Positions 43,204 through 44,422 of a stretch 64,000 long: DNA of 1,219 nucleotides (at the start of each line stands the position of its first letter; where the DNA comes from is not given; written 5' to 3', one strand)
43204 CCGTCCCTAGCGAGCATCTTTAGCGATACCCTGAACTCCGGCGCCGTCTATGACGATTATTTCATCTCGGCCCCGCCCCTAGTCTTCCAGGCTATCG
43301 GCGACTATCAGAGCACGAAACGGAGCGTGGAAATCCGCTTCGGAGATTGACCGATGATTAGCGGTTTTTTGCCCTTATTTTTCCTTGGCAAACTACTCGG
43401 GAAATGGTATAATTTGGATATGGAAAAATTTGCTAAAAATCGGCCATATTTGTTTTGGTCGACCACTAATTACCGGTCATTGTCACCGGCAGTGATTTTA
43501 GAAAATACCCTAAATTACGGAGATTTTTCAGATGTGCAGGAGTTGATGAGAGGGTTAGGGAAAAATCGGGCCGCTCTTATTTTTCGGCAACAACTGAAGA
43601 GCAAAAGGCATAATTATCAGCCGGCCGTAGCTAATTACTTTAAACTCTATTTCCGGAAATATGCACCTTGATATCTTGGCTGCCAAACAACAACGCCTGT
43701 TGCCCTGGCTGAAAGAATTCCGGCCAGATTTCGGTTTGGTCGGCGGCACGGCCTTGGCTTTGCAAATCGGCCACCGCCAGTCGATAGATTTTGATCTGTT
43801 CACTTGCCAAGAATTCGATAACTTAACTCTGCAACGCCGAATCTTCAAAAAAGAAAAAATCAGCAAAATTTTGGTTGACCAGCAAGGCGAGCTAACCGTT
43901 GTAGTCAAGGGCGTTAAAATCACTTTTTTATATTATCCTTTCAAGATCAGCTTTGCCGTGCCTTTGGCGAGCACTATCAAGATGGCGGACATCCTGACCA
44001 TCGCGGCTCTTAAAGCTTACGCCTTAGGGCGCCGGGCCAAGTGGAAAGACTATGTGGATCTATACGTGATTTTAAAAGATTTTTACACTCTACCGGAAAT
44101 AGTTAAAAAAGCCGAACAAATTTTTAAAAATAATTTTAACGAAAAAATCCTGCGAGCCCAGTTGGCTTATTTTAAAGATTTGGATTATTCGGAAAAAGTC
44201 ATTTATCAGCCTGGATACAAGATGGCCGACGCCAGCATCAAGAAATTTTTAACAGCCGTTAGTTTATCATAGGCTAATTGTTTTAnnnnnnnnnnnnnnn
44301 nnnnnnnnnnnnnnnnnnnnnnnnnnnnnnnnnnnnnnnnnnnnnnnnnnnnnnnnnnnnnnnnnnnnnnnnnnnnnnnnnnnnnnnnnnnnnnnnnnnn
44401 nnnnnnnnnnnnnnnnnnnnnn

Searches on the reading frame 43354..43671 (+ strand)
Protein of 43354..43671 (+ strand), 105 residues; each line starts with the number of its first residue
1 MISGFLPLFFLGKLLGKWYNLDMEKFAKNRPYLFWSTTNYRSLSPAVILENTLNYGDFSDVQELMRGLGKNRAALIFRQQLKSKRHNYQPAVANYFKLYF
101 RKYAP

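Call 35: search_protein_families(library=pfam, proteins=[window:43354-43671:+], max_evalue=0.01)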
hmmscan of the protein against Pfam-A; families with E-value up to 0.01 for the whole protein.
window:43354-43671:+ (105 aa): 1 family
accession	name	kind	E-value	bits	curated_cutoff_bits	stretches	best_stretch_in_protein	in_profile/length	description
PF06742.16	DUF1214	-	0.00072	20.5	25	1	19-105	22-110/112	Protein of unknown function (DUF1214)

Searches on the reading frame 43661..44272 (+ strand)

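Call 35: search_protein_families(library=pfam, proteins=[window:43661-44272:+], max_evalue=0.01)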
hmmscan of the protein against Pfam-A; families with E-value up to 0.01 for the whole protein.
window:43661-44272:+ (203 aa): 1 family
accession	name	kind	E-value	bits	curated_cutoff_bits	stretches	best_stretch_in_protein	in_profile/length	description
PF08843.17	AbiEii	-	7.5e-13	49.4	22.5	2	102-186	129-216/238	Nucleotidyl transferase AbiEii toxin, Type IV TA system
